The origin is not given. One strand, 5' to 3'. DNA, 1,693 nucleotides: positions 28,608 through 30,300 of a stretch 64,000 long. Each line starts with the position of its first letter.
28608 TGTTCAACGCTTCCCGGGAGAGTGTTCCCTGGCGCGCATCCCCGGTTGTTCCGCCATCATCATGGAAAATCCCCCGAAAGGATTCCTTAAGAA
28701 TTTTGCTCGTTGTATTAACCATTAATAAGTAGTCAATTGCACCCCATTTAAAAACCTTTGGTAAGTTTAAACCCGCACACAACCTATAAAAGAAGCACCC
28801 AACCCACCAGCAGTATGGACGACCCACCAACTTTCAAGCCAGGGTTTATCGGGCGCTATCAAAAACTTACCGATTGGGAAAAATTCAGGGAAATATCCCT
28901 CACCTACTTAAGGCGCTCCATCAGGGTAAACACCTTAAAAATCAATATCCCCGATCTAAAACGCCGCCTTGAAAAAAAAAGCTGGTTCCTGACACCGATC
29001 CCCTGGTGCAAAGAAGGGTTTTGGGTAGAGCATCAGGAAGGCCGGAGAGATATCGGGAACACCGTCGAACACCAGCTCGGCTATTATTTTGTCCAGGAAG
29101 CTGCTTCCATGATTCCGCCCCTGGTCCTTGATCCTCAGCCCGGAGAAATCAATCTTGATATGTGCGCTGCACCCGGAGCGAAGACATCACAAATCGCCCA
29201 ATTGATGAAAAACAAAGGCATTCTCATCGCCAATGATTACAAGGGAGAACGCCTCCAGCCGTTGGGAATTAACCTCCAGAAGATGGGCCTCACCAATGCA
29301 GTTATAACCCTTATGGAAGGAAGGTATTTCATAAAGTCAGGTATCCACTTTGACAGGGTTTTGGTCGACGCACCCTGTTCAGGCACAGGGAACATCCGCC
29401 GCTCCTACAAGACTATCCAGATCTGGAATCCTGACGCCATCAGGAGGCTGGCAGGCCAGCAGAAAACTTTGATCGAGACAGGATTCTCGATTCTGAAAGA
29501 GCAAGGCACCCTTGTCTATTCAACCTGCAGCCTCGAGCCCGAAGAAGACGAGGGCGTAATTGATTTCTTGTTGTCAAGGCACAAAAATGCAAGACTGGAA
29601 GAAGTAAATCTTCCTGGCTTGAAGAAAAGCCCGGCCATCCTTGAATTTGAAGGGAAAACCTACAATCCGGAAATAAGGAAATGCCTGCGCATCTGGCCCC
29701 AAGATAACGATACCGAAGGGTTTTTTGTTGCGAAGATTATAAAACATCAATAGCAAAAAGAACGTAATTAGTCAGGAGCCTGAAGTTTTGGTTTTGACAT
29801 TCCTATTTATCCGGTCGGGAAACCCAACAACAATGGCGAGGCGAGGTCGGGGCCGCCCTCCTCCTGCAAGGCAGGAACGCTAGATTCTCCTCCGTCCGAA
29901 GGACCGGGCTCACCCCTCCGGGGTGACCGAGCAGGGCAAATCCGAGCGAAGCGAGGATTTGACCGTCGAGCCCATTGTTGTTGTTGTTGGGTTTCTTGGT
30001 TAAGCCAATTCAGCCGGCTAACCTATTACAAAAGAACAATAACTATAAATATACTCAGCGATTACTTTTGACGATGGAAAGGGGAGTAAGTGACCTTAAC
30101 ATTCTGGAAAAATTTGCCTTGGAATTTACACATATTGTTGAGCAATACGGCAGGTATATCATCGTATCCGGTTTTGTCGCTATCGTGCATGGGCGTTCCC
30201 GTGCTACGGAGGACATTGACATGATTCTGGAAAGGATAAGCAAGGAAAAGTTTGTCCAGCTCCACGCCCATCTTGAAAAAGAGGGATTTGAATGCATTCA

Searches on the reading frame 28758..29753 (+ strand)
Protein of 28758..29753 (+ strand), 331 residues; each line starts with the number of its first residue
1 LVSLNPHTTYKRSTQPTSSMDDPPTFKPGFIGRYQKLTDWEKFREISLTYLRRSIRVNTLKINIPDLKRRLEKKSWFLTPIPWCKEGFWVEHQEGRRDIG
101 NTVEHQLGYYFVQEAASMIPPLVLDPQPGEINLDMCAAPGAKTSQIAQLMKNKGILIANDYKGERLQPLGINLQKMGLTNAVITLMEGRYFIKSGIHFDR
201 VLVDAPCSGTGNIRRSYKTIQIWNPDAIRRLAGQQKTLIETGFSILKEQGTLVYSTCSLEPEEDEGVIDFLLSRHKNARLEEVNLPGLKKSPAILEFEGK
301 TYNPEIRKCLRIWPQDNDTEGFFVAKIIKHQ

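Call 13: search_protein_families(library=pfam, proteins=[window:28758-29753:+], max_evalue=0.01)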
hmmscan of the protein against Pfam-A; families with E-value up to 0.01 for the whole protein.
window:28758-29753:+ (331 aa): 3 families
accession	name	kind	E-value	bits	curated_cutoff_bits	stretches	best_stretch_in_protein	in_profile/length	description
PF01189.24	Methyltr_RsmB-F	-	3.9e-56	190.3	27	1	122-327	2-198/199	16S rRNA methyltransferase RsmB/F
PF17125.10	Methyltr_RsmF_N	-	2.2e-16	60.5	34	1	30-115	5-86/86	N-terminal domain of 16S rRNA methyltransferase RsmF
PF22458.1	RsmF-B_ferredox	-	0.002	18.7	27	1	40-91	17-68/74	Methyltr_RsmF/B-like, ferredoxin-like domain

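Call 29: find_homologous_proteins(query=window:28812-29753:+, max_evalue=1e-40)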
Query window:28812-29753:+ (313 aa): 4974 proteins with E <= 1e-40 among 8000 candidates; the best 120 are listed.
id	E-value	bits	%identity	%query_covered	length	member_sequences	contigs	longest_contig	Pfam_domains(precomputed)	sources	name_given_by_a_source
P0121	1.4e-205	700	97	99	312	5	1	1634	PF17125.11,PF01189.24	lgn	-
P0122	1.4e-184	631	86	99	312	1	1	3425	PF17125.11,PF01189.24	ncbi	-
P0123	6.2e-157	540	76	97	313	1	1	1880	PF13847.13,PF17125.11,PF01189.24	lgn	-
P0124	9.9e-157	539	74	97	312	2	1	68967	PF17125.11,PF01189.24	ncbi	ncbi:MAG: NOL1/NOP2/sun family putative RNA methylase [Nanoarchaeota archaeon]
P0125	9.7e-156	536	76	97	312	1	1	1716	PF17125.11,PF01189.24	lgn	-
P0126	1.4e-153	529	75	97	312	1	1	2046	PF17125.11,PF01189.24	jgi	-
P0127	1.4e-153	529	74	97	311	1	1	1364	PF17125.11,PF01189.24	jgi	-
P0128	2.4e-153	528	74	99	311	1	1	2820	PF17125.11,PF01189.24,PF22458.2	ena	-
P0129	4.8e-153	527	73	99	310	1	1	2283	PF17125.11,PF01189.24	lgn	-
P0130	2.2e-152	525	75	97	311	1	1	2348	PF17125.11,PF01189.24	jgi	-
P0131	3.6e-152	524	74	96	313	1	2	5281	PF17125.11,PF01189.24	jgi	-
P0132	9.0e-152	523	73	97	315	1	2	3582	PF17125.11,PF01189.24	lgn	-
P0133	2.3e-151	522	75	97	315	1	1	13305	PF17125.11,PF01189.24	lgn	-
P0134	3.0e-151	521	74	97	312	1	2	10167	PF17125.11,PF01189.24,PF01728.26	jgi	jgi:NOL1/NOP2/sun family putative RNA methylase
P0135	3.2e-151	521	74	97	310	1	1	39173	PF13847.13,PF17125.11,PF01189.24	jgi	-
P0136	6.4e-151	520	73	97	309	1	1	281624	PF13847.13,PF17125.11,PF01189.24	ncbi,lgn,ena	-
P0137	1.8e-150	519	73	97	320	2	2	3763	PF17125.11,PF01189.24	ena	-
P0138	2.9e-150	518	73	97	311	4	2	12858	PF17125.11,PF01189.24,PF22458.2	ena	-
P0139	3.9e-150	518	73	97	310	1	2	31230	PF13847.13,PF17125.11,PF01189.24,PF22458.2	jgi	-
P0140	4.8e-150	517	73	97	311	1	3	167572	PF17125.11,PF01189.24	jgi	-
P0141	6.5e-150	517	72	97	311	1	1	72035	PF17125.11,PF01189.24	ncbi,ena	-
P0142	1.8e-149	515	73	97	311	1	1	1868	PF17125.11,PF01189.24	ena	-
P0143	2.0e-149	515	72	97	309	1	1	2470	PF13847.13,PF17125.11,PF01189.24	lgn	-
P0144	2.3e-149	515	73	97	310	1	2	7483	PF13847.13,PF17125.11,PF01189.24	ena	-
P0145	2.6e-149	515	74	97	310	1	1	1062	PF17125.11,PF01189.24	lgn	-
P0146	5.6e-149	514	73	99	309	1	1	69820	PF17125.11,PF01189.24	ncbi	-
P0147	2.5e-148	512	72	96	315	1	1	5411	PF17125.11,PF01189.24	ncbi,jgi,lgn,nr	ncbi:RsmB/NOP family class I SAM-dependent RNA methyltransferase [Candidatus Woesearchaeota archaeon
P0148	5.1e-148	511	72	97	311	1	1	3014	PF13847.13,PF17125.11,PF01189.24,PF01728.26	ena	-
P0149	5.1e-148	511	71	99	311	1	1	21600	PF17125.11,PF01189.24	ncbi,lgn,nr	ncbi:RsmB/NOP family class I SAM-dependent RNA methyltransferase [Candidatus Woesearchaeota archaeon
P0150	9.9e-148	510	72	97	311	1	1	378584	PF17125.11,PF01189.24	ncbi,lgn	-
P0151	1.2e-146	506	71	97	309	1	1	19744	PF17125.11,PF01189.24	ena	-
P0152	1.2e-146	506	69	98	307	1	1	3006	PF17125.11,PF01189.24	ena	-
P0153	2.4e-146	505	71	99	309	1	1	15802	PF17125.11,PF01189.24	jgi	jgi:NOL1/NOP2/sun family putative RNA methylase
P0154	2.8e-146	505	69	99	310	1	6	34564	PF17125.11,PF01189.24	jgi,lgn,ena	jgi:NOL1/NOP2/sun family putative RNA methylase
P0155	3.8e-146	504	69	99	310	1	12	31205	PF17125.11,PF01189.24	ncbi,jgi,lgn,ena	jgi:tRNA (cytosine49-C5)-methyltransferase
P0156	6.5e-146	504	70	98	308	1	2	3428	PF17125.11,PF01189.24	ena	-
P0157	6.6e-146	504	71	97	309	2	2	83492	PF17125.11,PF01189.24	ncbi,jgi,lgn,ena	-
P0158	6.8e-146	504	69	97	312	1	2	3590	PF17125.11,PF01189.24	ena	-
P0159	7.6e-146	503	69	98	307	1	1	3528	PF17125.11,PF01189.24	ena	-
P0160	7.6e-146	503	71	97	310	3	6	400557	PF17125.11,PF01189.24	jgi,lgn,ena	jgi:tRNA (cytosine49-C5)-methyltransferase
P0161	1.0e-145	503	69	98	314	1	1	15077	PF17125.11,PF01189.24,PF01728.26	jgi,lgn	-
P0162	1.2e-145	503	71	97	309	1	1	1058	PF17125.11,PF01189.24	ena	-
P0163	1.3e-145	503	71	98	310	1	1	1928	PF17125.11,PF01189.24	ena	-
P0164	3.3e-145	501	71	97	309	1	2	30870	PF17125.11,PF01189.24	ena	-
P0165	3.5e-145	501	70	98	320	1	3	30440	PF17125.11,PF01189.24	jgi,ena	jgi:NOL1/NOP2/sun family putative RNA methylase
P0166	4.5e-145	501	71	97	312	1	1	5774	PF17125.11,PF01189.24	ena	-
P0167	4.7e-145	501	71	97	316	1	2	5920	PF17125.11,PF01189.24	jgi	-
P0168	5.4e-145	501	70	97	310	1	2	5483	PF17125.11,PF01189.24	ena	-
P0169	5.4e-145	501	70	97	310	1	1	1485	PF17125.11,PF01189.24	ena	-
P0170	6.1e-145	500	70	98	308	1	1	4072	PF17125.11,PF01189.24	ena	-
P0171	7.0e-145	500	71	96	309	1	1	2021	PF17125.11,PF01189.24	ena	-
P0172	9.0e-145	500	70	97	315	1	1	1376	PF17125.11,PF01189.24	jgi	-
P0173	9.7e-145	500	69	98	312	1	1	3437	PF17125.11,PF01189.24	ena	-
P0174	1.0e-144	500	70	97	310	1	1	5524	PF17125.11,PF01189.24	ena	-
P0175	1.1e-144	500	70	98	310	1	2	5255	PF17125.11,PF01189.24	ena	-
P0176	1.2e-144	500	69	97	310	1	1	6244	PF17125.11,PF01189.24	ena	-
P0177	2.5e-144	498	70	97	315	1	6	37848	PF17125.11,PF01189.24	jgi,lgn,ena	-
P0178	3.0e-144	498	71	97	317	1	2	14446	PF17125.11,PF01189.24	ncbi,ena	-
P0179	3.5e-144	498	71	97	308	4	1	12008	PF17125.11,PF01189.24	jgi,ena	-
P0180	6.7e-144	497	69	98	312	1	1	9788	PF17125.11,PF01189.24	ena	-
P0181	7.7e-144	497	71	98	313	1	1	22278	PF17125.11,PF01189.24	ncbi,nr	ncbi:NOL1/NOP2/sun family putative RNA methylase [Candidatus Woesearchaeota archaeon]|nr:NOL1/NOP2/s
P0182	7.7e-144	497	70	98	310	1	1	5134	PF17125.11,PF01189.24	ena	-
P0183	7.9e-144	497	69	97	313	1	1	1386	PF17125.11,PF01189.24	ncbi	-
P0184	8.8e-144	497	67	97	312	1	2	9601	PF17125.11,PF01189.24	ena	-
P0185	9.0e-144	497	70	97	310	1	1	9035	PF17125.11,PF01189.24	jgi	-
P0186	1.1e-143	496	70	97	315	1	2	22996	PF17125.11,PF01189.24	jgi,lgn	-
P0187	1.3e-143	496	69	98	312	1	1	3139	PF17125.11,PF01189.24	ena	-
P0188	1.3e-143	496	69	98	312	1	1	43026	PF17125.11,PF01189.24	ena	-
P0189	1.3e-143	496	70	98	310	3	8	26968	PF17125.11,PF01189.24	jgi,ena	-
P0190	1.3e-143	496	70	98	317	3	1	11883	PF17125.11,PF01189.24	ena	-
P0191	1.4e-143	496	70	97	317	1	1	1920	PF17125.11,PF01189.24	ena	-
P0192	2.0e-143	495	69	97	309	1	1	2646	PF17125.11,PF01189.24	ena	-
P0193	2.1e-143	495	71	98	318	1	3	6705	PF17125.11,PF01189.24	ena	-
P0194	2.3e-143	495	70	98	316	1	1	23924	PF17125.11,PF01189.24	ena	-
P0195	2.4e-143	495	69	100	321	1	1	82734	PF17125.11,PF01189.24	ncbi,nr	ncbi:NOL1/NOP2/sun family putative RNA methylase [Candidatus Woesearchaeota archaeon]|nr:NOL1/NOP2/s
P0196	2.5e-143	495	71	97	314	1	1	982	PF17125.11,PF01189.24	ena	-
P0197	2.8e-143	495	70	97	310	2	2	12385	PF17125.11,PF01189.24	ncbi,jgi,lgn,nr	ncbi:RsmB/NOP family class I SAM-dependent RNA methyltransferase [Candidatus Woesearchaeota archaeon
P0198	3.5e-143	495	70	99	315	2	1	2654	PF17125.11,PF01189.24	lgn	-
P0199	4.7e-143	494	68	99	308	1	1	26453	PF17125.11,PF01189.24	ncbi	-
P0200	4.8e-143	494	70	97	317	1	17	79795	PF17125.11,PF01189.24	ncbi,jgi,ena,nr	ncbi:NOL1/NOP2/sun family putative RNA methylase [Candidatus Woesearchaeota archaeon]|nr:NOL1/NOP2/s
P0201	6.9e-143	494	69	97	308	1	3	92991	PF17125.11,PF01189.24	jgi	-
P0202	7.4e-143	494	70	97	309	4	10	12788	PF17125.11,PF01189.24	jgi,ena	-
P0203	8.7e-143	493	68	98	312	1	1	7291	PF17125.11,PF01189.24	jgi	-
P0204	8.7e-143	493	69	97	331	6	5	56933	PF17125.11,PF01189.24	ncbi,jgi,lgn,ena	jgi:NOL1/NOP2/sun family putative RNA methylase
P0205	9.7e-143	493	72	95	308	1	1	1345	PF17125.11,PF01189.24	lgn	-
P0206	1.3e-142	493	69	98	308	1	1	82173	PF17125.11,PF01189.24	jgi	jgi:NOL1/NOP2/sun family putative RNA methylase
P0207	1.5e-142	493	70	97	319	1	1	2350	PF17125.11,PF01189.24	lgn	-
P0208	1.7e-142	492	69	97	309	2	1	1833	PF17125.11,PF01189.24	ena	-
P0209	1.8e-142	492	69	97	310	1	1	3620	PF17125.11,PF01189.24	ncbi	-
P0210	2.2e-142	492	70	96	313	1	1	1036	PF17125.11,PF01189.24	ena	-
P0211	2.4e-142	492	69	97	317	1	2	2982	PF17125.11,PF01189.24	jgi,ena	-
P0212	3.2e-142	492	67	98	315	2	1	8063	PF17125.11,PF01189.24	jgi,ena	-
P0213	3.5e-142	491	68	98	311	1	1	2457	PF17125.11,PF01189.24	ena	-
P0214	3.9e-142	491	71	97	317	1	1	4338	PF17125.11,PF01189.24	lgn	-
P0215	4.2e-142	491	66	99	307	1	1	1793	PF17125.11,PF01189.24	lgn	-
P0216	4.6e-142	491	68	99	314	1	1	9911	PF17125.11,PF01189.24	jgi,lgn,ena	-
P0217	5.0e-142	491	69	97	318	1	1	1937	PF17125.11,PF01189.24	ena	-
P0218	7.2e-142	490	69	97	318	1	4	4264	PF17125.11,PF01189.24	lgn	-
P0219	7.3e-142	490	69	99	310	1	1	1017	PF17125.11,PF01189.24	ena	-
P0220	9.7e-142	490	69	97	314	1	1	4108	PF17125.11,PF01189.24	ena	-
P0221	1.1e-141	490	69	96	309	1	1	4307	PF17125.11,PF01189.24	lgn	-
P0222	1.1e-141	490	69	99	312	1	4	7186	PF17125.11,PF01189.24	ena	-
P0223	1.3e-141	490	69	99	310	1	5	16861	PF17125.11,PF01189.24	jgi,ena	-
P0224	1.4e-141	489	68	99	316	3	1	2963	PF17125.11,PF01189.24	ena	-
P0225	1.7e-141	489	69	97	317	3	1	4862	PF17125.11,PF01189.24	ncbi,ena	-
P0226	1.7e-141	489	69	97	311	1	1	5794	PF17125.11,PF01189.24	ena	-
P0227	1.9e-141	489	67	98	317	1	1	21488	PF17125.11,PF01189.24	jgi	jgi:NOL1/NOP2/sun family putative RNA methylase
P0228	2.0e-141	489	69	97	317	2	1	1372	PF17125.11,PF01189.24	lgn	-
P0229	2.4e-141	489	69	97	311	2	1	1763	PF17125.11,PF01189.24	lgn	-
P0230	2.7e-141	488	69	98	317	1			PF17125.11,PF01189.24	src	-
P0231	2.8e-141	488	70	97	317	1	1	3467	PF17125.11,PF01189.24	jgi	-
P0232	2.9e-141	488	68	97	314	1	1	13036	PF17125.11,PF01189.24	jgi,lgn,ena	jgi:NOL1/NOP2/sun family putative RNA methylase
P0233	3.2e-141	488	68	97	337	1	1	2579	PF17125.11,PF01189.24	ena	-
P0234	3.6e-141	488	67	98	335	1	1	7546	PF17125.11,PF01189.24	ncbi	-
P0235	3.8e-141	488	70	97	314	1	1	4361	PF17125.11,PF01189.24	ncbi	-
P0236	4.5e-141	488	70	96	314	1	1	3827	PF17125.11,PF01189.24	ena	-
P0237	4.5e-141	488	68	97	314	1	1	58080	PF17125.11,PF01189.24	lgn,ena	-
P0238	4.8e-141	488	69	97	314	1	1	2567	PF17125.11,PF01189.24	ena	-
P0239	5.1e-141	488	69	97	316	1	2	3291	PF17125.11,PF01189.24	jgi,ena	-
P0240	5.7e-141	487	67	98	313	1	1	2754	PF17125.11,PF01189.24,PF01728.26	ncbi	-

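Call 30: find_encoding_contigs(protein=P0121, flank=10000, max_places=6)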
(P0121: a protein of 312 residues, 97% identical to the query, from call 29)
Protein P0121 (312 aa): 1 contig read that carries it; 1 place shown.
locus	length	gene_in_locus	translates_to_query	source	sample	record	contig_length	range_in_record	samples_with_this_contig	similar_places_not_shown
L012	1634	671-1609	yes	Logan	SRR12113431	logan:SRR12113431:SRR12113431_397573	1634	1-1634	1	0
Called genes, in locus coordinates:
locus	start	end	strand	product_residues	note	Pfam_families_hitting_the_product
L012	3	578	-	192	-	?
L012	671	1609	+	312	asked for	PF17125:Methyltr_RsmF_N, PF01189:Methyltr_RsmB-F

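Call 31: find_encoding_contigs(protein=P0122, flank=10000, max_places=4)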
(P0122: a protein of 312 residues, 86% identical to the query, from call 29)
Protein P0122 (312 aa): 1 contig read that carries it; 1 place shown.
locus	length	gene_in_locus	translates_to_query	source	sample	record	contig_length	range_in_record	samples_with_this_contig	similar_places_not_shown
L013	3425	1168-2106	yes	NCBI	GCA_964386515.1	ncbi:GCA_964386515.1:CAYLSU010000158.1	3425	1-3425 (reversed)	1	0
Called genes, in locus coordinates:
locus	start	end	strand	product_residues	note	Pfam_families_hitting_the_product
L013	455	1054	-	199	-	-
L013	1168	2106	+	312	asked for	PF17125:Methyltr_RsmF_N, PF01189:Methyltr_RsmB-F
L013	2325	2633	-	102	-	-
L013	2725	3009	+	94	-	-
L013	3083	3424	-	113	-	?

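Call 32: find_encoding_contigs(protein=P0124, flank=10000, max_places=3)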
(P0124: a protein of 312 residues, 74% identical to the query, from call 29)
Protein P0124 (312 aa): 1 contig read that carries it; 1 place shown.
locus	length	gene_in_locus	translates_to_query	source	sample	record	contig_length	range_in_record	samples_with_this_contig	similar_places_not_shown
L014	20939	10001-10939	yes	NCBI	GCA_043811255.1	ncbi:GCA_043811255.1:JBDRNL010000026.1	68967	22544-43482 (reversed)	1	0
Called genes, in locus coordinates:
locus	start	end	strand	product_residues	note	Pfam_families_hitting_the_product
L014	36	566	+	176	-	PF00406:ADK (faint), PF01712:dNK (faint), PF02223:Thymidylate_kin (faint), PF02224:Cytidylate_kin (weak), PF13189:Cytidylate_kin2, PF13207:AAA_17, PF13238:AAA_18, PF02224:Cytidylate_kin, +1 more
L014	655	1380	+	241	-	PF00254:FKBP_C, PF22199:FKBP26_IF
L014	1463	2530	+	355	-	PF00091:Tubulin, PF12327:FtsZ_C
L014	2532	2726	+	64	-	PF00584:SecE (weak)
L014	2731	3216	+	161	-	PF03439:Spt5-NGN, PF00467:KOW (weak)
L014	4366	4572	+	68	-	-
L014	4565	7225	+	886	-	PF00690:Cation_ATPase_N, PF00122:E1-E2_ATPase, PF00702:Hydrolase, PF13246:Cation_ATPase, PF08282:Hydrolase_3 (faint), PF00689:Cation_ATPase_C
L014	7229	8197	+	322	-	PF01699:Na_Ca_ex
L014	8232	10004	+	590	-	PF23613:ELP3_N, PF04055:Radical_SAM, PF16199:Radical_SAM_C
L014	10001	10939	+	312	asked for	PF17125:Methyltr_RsmF_N, PF01189:Methyltr_RsmB-F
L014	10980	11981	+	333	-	PF00044:Gp_dh_N, PF02800:Gp_dh_C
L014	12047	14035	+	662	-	PF03030:H_PPase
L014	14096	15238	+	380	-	PF04015:DUF362, PF00037:Fer4 (faint), PF12838:Fer4_7 (weak)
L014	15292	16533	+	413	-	PF00162:PGK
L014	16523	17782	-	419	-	-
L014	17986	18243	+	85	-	PF01022:HTH_5, PF25212:HVO_A0114 (weak)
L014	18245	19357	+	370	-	PF01758:SBF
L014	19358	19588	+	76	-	PF13192:Thioredoxin_3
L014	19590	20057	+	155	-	-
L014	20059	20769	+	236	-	PF13386:DsbD_2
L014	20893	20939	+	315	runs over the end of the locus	PF03773:ArsP_1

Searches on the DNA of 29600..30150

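Call 17: search_rna_families(source=window, start=29600, end=30150, threshold=evalue, max_evalue=10, show_alignments=3)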
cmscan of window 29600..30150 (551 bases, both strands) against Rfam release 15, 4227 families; matches with E-value up to 10: 4.
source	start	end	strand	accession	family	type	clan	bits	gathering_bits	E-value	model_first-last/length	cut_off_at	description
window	30071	30138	+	RF00172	CAESAR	Cis-reg;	-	15.7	45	5.6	1-80/80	no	ctgf/hcs24 CAESAR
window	29711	29815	-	RF00377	snoU6-53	Gene; snRNA; snoRNA; CD-box;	-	12.5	36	9.4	1-110/110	no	Small nucleolar RNA U6-53/MBII-28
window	29985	30029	-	RF02951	DABA-DC-AT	Cis-reg;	-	12.1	56.1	3.5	1-149/149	no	DABA-DC-AT RNA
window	30066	30105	+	RF02089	CLRN1-AS1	Gene; lncRNA;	-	11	48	3.1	40-79/79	no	CLRN1 antisense RNA 1 conserved region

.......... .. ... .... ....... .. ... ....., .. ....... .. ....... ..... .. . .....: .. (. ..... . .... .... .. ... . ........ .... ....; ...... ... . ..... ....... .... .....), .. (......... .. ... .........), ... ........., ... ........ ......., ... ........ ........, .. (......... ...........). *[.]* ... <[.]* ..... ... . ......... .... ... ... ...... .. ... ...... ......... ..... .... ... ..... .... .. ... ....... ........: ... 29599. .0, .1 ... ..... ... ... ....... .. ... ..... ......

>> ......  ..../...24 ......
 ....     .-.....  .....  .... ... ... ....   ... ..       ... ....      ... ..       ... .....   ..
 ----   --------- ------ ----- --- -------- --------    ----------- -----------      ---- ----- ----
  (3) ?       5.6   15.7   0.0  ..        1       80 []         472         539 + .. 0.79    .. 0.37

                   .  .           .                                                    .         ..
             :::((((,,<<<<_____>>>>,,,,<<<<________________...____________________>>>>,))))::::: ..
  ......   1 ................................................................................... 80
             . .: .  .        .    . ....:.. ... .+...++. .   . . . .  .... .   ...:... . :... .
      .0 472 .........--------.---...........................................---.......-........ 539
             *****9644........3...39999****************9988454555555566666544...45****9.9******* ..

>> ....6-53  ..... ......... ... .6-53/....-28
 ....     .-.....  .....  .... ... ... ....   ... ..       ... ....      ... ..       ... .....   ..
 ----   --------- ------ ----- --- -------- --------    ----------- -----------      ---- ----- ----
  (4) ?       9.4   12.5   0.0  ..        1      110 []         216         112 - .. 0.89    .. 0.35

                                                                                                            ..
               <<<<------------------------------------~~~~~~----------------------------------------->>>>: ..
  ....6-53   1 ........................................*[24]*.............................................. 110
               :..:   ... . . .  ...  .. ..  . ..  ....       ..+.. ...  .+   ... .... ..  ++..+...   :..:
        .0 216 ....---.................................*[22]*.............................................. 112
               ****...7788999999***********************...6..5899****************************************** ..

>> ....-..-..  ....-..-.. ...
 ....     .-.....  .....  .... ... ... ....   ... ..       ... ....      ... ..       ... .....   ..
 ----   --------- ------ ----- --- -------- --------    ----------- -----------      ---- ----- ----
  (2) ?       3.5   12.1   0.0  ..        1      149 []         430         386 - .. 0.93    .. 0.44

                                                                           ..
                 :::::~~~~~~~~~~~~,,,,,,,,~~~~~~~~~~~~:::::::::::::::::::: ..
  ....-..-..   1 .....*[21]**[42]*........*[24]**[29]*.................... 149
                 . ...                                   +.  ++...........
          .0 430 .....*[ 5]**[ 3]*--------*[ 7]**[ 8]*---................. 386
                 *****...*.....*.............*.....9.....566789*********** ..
